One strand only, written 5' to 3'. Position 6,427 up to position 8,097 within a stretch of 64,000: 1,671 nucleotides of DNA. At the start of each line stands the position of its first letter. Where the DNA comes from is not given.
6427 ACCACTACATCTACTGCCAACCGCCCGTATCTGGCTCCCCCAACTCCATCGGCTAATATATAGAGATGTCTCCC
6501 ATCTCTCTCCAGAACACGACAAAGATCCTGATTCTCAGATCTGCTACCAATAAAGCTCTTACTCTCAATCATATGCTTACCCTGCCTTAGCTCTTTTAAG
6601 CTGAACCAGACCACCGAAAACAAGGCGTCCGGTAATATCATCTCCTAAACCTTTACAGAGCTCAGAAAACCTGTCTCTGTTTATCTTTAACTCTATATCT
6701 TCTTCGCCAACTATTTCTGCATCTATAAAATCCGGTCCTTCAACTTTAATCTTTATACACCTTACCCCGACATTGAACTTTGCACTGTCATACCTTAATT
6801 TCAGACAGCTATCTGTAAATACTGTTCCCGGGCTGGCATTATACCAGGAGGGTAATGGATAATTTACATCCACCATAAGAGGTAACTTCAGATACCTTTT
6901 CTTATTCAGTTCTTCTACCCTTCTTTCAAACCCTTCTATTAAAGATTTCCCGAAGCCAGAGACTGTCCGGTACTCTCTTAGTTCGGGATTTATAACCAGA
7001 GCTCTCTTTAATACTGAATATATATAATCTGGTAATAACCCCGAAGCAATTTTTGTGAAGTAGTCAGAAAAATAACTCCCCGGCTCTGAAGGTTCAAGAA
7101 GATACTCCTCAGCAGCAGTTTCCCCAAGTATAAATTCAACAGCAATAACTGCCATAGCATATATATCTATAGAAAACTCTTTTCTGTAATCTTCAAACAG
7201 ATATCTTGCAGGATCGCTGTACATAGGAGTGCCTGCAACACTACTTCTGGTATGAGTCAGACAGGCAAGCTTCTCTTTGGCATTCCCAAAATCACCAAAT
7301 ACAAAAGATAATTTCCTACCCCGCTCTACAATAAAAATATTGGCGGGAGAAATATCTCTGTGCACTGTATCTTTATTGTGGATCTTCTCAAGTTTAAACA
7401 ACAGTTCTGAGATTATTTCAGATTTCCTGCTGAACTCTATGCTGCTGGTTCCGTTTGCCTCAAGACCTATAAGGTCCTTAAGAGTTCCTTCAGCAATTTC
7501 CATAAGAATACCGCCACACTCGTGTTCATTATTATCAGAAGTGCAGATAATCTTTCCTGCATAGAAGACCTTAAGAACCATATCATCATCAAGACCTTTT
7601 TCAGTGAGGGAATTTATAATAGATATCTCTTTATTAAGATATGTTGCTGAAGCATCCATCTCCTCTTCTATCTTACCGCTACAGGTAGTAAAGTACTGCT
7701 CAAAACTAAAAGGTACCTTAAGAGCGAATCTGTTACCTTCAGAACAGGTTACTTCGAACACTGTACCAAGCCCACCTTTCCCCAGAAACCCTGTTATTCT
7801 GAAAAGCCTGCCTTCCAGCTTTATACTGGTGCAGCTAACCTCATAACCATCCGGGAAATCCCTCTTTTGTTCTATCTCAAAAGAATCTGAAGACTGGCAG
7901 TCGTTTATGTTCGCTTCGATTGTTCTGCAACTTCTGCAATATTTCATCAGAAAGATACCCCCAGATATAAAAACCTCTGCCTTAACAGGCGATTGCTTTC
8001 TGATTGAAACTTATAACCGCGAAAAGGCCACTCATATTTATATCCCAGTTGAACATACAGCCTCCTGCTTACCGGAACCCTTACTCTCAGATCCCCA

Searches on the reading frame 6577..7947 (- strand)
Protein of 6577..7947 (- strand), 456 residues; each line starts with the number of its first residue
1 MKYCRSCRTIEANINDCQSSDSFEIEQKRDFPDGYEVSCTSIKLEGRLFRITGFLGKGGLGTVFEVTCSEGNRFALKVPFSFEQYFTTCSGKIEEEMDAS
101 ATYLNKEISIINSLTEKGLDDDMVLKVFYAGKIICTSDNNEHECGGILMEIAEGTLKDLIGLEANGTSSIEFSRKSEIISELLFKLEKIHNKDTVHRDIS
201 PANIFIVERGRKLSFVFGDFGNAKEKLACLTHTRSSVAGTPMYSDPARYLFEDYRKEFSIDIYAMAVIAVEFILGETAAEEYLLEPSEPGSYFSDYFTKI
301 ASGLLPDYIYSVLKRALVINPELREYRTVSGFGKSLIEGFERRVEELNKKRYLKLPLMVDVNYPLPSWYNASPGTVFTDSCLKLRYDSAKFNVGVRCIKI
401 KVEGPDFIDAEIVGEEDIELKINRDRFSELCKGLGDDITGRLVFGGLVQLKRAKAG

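Call 58: search_protein_families(library=ncbifam, proteins=[window:6577-7947:-])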
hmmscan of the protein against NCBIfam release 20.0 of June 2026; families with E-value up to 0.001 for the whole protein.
window:6577-7947:- (456 aa): 9 families
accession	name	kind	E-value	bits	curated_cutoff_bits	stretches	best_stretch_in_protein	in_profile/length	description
NF047741.1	antiphage_MADS6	equivalog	1.8e-16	59.8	460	1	137-325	266-449/612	methylation-associated defense system protein kinase MAD6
NF033483.0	PknB_PASTA_kin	equivalog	8.1e-12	44.9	450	1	51-276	11-205/563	Stk1 family PASTA domain-containing Ser/Thr kinase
NF052427.1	StpK7MSMEG_1200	equivalog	5.2e-09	35.1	900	1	168-276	103-206/601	serine/threonine protein kinase StpK7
NF033442.0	BREX_PglW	equivalog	1.4e-06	26.3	990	1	44-275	510-706/1391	BREX system serine/threonine kinase PglW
NF038150.1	lanthi_synth_IV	equivalog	4.6e-06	25.2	650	1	169-269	294-386/851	class IV lanthionine synthetase LanL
NF038151.1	lanthi_synth_III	equivalog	2.5e-05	22.9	575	1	176-275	339-425/833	class III lanthionine synthetase LanKC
TIGR03903.1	TOMM_kin_cyc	equivalog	2.7e-05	22.2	705.75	1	177-278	83-188/1267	TOMM system kinase/cyclase fusion protein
NF053615.1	SerThrKinAfsKStmc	equivalog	6.7e-05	21.7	1300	0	186-248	125-183/809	protein serine/threonine kinase AfsK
NF043056.1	T4SS_LegK1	equivalog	9.1e-05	21.2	550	1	182-269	197-280/516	Dot/Icm T4SS effector kinase LegK1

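Call 66: search_protein_families(library=padloc, proteins=[window:6577-7947:-], max_evalue=0.001)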
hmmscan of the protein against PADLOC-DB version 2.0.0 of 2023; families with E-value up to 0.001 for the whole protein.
window:6577-7947:- (456 aa): 30 families (the best 25 are shown)
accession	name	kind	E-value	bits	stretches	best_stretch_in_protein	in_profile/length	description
PDLC04042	PD-T4-6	-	2.3e-17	61.6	1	47-277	9-210/292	-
PDLC04138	mad6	-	6.4e-17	59.7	1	47-322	51-298/659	mads_6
PDLC04053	PD-T4-6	-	2.7e-16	57.9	1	49-335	11-267/311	-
PDLC04047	PD-T4-6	-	1.8e-14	51.6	1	49-276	12-209/327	-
PDLC03920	MkoA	-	2.3e-14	50.7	1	105-336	56-274/1112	-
PDLC04044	PD-T4-6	-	1.2e-12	45.7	1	40-280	26-240/372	-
PDLC04060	PD-T4-6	-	1.5e-12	45.2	1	49-276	10-206/486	-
PDLC04061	PD-T4-6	-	2.5e-12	45.1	1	142-247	92-193/510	-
PDLC02375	Stk2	-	2.5e-12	44.3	1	133-247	183-289/500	-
PDLC04043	PD-T4-6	-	1.4e-11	42.2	1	147-276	92-214/452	-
PDLC04040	PD-T4-6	-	1.6e-11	41.6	1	124-276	56-202/547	-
PDLC04048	PD-T4-6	-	8.6e-11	39.8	1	139-277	80-210/354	-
PDLC04062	PD-T4-6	-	1.2e-10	39.1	1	175-272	139-231/450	-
PDLC04051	PD-T4-6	-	1.4e-10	38.8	1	39-233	24-194/476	-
PDLC04045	PD-T4-6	-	1.7e-10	38.4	1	177-277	143-244/350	-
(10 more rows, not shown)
